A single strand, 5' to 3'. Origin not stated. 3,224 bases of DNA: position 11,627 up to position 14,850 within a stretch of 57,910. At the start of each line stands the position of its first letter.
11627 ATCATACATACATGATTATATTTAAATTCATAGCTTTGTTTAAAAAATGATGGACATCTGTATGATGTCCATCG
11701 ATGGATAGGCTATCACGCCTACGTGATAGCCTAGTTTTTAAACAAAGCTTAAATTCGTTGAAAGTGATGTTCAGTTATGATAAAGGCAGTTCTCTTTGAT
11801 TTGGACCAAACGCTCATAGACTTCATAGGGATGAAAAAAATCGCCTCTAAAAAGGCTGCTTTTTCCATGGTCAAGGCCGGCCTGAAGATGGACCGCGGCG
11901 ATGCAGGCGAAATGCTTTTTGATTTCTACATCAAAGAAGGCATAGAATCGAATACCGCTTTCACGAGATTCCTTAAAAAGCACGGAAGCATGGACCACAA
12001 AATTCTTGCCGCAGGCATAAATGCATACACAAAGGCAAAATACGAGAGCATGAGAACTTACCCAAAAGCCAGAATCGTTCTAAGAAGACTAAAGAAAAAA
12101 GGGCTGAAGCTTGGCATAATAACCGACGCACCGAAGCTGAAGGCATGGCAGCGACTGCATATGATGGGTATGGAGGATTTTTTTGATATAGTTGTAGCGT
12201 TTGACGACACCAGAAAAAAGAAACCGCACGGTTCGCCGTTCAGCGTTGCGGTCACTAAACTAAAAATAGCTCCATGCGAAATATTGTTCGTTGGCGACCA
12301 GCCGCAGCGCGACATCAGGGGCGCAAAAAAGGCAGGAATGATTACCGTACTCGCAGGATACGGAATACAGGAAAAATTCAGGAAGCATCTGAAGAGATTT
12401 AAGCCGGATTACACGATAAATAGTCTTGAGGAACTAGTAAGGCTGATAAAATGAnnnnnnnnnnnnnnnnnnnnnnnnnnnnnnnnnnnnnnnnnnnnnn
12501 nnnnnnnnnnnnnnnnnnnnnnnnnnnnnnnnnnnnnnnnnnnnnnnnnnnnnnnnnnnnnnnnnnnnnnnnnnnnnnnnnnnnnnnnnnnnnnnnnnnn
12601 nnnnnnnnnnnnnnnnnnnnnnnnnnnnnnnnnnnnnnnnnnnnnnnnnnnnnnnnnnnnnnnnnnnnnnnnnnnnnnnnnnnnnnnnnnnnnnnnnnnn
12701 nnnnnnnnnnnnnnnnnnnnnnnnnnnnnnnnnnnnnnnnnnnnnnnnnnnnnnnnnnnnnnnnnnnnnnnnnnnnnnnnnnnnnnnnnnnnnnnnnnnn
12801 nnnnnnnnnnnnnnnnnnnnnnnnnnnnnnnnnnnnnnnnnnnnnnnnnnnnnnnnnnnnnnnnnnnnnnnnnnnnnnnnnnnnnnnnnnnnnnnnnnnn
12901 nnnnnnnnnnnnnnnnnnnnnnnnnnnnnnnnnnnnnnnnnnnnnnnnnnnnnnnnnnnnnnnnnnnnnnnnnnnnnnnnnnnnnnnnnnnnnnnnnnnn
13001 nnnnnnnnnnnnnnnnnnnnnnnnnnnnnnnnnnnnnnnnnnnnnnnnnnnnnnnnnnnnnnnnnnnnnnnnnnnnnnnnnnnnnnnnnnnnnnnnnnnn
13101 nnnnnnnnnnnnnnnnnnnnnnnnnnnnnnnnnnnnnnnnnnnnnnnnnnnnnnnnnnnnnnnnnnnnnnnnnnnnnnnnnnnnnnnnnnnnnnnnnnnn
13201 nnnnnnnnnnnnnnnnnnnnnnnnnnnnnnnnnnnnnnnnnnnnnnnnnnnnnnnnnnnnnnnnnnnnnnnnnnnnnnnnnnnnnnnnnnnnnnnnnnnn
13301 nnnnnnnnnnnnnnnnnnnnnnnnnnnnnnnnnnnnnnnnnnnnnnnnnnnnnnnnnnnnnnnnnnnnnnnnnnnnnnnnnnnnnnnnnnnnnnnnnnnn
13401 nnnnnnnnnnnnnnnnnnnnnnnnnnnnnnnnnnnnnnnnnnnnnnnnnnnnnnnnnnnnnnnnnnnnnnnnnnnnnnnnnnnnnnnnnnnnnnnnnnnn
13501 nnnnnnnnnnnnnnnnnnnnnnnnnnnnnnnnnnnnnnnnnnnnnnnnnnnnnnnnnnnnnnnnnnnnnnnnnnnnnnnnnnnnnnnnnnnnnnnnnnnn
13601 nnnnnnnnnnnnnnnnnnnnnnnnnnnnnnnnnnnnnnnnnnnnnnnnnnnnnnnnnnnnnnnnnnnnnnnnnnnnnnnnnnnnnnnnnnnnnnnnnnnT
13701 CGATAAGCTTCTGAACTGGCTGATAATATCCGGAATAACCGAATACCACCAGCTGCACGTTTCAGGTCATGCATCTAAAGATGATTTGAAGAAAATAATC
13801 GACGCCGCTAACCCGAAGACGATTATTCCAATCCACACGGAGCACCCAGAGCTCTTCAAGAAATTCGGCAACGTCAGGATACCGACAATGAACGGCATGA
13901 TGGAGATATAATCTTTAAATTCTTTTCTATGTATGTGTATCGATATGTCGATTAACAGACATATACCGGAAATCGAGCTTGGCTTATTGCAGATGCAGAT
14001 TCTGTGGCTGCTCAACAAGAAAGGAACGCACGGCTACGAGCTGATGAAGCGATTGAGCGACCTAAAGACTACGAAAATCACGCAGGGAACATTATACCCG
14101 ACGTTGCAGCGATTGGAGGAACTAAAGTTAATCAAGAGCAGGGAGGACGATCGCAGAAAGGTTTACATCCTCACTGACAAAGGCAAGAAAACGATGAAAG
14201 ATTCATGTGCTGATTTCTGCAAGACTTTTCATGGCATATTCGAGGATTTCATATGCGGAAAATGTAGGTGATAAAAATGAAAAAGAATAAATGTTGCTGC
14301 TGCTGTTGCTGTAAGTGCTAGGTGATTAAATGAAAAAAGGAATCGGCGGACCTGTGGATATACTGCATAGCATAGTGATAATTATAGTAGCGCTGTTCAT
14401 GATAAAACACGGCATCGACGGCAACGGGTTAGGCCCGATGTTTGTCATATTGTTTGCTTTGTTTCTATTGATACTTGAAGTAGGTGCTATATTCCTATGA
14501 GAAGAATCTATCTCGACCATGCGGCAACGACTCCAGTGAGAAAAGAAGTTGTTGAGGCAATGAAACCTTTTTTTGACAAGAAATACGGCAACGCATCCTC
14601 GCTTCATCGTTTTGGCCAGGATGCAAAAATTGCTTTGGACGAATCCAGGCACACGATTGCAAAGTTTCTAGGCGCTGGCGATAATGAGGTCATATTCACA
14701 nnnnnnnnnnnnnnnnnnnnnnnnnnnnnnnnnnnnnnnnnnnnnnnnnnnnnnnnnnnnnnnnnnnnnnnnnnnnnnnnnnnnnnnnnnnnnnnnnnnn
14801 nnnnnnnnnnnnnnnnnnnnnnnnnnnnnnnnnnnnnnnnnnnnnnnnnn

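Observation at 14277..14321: Unannotated poly-cysteine micro-ORF (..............) upstream of iscS-iscU: candidate cysteine-sensing leader in an archaeon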

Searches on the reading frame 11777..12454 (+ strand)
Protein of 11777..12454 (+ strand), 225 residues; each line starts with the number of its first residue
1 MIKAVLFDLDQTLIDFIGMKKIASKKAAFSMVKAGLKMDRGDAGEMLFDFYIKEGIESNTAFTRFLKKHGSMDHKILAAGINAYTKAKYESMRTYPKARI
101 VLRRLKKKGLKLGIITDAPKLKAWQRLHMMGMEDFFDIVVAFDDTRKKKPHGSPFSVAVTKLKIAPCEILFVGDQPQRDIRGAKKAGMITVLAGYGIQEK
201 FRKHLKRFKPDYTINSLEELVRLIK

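Call 3: search_protein_families(library=pfam, proteins=[window:11777-12454:+], max_evalue=0.01)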
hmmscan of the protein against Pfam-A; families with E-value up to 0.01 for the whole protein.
window:11777-12454:+ (225 aa): 5 families
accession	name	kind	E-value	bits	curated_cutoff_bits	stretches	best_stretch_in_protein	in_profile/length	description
PF13419.12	HAD_2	-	2.4e-27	96.6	23.8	1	5-191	1-176/178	Haloacid dehalogenase-like hydrolase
PF00702.32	Hydrolase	-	1.4e-24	88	26.4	1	2-187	1-191/191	haloacid dehalogenase-like hydrolase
PF13242.12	Hydrolase_like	-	3.3e-12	46.6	22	1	149-220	4-75/75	HAD-hyrolase-like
PF12710.13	HAD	-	7e-05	23.8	27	1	5-146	1-138/189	haloacid dehalogenase-like hydrolase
PF12689.13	Acid_PPase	-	0.0084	16.4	27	0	88-209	40-167/169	Acid Phosphatase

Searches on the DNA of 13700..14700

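Call 73: search_rna_families(source=window, start=13700, end=14700, threshold=evalue, max_evalue=1)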
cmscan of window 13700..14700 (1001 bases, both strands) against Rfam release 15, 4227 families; matches with E-value up to 1: 0.
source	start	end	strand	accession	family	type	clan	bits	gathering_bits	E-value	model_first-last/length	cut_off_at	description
